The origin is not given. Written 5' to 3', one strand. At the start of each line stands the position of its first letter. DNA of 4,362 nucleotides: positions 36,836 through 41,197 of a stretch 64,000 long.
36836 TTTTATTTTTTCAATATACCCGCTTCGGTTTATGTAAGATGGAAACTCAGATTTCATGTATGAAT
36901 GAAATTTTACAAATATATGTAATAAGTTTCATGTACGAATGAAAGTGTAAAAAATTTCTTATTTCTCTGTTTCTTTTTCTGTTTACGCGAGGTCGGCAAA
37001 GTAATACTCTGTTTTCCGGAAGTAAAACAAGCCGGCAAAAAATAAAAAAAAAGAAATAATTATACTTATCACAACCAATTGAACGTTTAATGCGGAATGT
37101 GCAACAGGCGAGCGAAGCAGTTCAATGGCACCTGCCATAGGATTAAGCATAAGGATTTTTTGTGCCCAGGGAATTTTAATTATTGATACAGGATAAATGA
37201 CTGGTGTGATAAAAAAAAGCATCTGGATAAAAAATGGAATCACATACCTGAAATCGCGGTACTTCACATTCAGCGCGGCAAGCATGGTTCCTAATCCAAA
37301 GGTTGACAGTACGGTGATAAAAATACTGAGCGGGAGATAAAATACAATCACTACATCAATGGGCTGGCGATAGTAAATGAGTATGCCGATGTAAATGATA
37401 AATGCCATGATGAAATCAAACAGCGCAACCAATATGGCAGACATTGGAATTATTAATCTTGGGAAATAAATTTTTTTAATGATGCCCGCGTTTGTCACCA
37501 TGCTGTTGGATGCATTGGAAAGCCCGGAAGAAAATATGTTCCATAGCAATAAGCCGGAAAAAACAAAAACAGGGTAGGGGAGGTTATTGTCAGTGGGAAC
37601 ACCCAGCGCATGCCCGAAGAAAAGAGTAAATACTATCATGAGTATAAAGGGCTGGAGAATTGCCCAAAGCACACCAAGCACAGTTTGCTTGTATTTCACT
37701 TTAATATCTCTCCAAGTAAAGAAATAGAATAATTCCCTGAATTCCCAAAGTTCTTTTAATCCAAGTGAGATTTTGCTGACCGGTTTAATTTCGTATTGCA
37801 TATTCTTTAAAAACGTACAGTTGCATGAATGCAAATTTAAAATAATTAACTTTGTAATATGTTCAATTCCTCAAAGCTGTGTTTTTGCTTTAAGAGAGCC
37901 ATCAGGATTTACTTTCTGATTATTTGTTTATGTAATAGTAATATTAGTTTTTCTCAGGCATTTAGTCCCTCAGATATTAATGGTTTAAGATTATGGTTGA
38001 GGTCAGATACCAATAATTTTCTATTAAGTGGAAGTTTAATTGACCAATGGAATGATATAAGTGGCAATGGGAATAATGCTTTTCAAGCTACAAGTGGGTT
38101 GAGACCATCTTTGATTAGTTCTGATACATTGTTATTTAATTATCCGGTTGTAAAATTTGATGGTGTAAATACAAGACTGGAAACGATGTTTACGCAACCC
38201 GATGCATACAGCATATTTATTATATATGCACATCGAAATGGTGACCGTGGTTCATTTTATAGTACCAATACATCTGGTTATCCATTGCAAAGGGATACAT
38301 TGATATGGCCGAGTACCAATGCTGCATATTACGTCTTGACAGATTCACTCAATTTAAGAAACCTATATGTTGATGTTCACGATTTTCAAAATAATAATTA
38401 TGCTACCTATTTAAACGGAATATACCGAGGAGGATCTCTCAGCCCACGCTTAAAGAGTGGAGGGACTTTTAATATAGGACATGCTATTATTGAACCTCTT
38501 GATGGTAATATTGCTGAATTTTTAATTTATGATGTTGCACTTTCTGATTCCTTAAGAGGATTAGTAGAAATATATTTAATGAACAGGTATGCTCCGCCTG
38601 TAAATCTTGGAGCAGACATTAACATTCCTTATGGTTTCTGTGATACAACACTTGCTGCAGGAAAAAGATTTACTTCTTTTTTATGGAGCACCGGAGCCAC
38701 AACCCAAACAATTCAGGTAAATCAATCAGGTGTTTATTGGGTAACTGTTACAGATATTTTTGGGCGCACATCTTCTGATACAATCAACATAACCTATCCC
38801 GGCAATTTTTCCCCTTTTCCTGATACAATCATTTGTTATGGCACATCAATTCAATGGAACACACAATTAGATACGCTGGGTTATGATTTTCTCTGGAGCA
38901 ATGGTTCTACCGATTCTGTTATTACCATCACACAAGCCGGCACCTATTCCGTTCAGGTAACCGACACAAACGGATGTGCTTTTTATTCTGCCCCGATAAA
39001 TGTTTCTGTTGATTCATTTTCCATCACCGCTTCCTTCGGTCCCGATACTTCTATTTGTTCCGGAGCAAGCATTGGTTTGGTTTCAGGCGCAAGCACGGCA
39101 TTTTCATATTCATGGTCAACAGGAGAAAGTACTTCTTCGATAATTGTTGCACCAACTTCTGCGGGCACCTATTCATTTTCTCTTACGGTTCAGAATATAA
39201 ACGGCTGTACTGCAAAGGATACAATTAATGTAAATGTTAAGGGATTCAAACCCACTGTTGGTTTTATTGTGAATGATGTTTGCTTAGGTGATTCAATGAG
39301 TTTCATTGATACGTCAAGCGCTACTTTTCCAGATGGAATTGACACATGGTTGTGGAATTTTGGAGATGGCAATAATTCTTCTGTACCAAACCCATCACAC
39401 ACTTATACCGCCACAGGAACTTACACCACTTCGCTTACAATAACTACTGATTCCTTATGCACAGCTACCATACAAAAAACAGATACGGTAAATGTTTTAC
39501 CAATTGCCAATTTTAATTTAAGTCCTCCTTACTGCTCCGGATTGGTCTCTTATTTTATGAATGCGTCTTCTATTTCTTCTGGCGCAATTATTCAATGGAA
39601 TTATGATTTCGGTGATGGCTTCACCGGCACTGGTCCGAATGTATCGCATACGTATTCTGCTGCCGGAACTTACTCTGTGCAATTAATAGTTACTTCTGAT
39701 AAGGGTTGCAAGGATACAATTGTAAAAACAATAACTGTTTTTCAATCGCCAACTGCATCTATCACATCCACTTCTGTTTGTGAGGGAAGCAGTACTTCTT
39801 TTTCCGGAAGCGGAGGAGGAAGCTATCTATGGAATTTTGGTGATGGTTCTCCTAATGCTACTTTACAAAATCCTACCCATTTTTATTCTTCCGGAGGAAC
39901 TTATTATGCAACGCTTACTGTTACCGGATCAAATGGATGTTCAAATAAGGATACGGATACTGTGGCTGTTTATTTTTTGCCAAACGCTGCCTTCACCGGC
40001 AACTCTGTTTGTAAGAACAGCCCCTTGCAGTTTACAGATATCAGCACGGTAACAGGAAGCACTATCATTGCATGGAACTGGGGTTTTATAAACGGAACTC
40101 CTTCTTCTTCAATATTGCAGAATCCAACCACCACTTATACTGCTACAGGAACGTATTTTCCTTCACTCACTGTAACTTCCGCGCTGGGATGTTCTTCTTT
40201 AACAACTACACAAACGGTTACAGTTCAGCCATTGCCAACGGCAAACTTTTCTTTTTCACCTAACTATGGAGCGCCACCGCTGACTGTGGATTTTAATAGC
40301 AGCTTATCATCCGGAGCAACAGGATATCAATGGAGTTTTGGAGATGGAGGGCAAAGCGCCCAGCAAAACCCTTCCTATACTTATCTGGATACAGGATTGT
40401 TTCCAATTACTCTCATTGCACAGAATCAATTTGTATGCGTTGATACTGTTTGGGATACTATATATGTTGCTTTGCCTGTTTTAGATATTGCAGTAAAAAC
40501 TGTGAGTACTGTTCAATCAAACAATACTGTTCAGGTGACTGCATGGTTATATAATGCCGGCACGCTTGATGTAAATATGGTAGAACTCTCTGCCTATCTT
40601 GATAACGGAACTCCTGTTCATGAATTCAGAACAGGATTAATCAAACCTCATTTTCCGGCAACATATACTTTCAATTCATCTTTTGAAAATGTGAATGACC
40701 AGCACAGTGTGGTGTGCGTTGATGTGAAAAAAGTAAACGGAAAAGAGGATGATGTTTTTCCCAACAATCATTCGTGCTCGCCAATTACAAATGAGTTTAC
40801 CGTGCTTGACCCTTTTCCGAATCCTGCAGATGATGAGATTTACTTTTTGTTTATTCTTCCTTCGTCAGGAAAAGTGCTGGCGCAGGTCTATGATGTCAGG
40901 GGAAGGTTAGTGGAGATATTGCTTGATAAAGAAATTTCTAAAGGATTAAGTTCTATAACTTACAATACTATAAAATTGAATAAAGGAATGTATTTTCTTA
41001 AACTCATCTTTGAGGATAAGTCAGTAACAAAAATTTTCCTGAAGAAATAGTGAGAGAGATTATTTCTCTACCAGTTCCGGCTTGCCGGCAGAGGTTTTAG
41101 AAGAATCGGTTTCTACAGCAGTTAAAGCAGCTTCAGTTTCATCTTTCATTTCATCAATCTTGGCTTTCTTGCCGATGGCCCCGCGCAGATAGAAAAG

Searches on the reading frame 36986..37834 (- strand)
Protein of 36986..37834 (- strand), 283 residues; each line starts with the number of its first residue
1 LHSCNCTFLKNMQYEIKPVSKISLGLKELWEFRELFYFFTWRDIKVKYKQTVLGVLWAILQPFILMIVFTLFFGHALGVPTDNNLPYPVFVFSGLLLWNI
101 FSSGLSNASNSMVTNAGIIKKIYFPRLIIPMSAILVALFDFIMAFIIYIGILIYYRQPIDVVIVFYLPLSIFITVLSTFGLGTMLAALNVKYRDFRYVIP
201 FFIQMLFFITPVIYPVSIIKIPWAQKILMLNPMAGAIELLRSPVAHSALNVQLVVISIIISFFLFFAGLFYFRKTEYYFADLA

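Call 49: search_protein_families(library=pfam, proteins=[window:36986-37834:-], max_evalue=0.0001)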
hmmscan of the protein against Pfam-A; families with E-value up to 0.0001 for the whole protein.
window:36986-37834:- (283 aa): 1 family
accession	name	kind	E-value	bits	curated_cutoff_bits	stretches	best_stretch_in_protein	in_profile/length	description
PF01061.29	ABC2_membrane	-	1.4e-20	74.2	26.9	1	35-242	2-208/211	ABC-2 type transporter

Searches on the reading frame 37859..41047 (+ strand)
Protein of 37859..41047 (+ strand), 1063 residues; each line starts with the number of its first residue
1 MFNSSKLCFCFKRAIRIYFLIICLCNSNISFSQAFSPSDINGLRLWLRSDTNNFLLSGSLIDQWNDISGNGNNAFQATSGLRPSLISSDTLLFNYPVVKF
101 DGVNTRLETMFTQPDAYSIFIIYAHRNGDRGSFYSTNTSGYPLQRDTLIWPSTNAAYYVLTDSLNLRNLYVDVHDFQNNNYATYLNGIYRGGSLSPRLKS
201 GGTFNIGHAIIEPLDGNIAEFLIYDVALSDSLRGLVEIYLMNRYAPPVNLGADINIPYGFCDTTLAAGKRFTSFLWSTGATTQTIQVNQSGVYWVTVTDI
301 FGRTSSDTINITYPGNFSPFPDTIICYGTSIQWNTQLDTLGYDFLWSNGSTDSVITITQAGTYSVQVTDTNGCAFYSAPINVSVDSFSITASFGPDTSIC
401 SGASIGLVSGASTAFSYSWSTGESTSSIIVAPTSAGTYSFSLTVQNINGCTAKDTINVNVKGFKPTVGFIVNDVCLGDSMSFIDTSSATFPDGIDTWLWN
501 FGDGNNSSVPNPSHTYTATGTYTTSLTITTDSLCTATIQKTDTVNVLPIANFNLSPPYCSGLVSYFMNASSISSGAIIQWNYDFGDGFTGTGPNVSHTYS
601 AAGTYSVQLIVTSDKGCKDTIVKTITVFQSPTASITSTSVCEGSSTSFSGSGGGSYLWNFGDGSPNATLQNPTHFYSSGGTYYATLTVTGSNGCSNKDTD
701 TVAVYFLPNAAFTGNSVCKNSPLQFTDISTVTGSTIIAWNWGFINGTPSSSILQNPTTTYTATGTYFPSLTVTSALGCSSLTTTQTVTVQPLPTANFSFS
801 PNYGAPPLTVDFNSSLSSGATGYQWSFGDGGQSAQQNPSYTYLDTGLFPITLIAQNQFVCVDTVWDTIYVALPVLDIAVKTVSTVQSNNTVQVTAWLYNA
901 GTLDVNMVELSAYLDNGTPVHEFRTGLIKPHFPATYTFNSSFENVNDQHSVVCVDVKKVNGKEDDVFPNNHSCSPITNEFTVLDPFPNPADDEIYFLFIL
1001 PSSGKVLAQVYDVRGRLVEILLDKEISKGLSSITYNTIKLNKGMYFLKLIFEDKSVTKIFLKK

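Call 62: search_protein_families(library=pfam, proteins=[window:37859-41047:+], max_evalue=0.001)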
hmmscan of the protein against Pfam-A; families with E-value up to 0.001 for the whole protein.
window:37859-41047:+ (1063 aa): 5 families
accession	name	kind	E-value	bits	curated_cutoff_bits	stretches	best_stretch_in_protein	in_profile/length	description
PF18911.6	PKD_4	-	1.5e-71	236.9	27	5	545-627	1-85/85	PKD domain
PF00801.26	PKD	-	3.8e-44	149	23.5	5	572-623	23-77/80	PKD domain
PF18962.6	Por_Secre_tail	-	1.2e-11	45.1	27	1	986-1058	2-72/75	Secretion system C-terminal sorting domain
PF22352.2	K319L-like_PKD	-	1.9e-06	28.2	27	0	419-460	33-84/84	K319L-like, PKD domain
PF08329.16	ChitinaseA_N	-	0.00076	19.6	21.2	0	672-704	75-107/133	Chitinase A, N-terminal domain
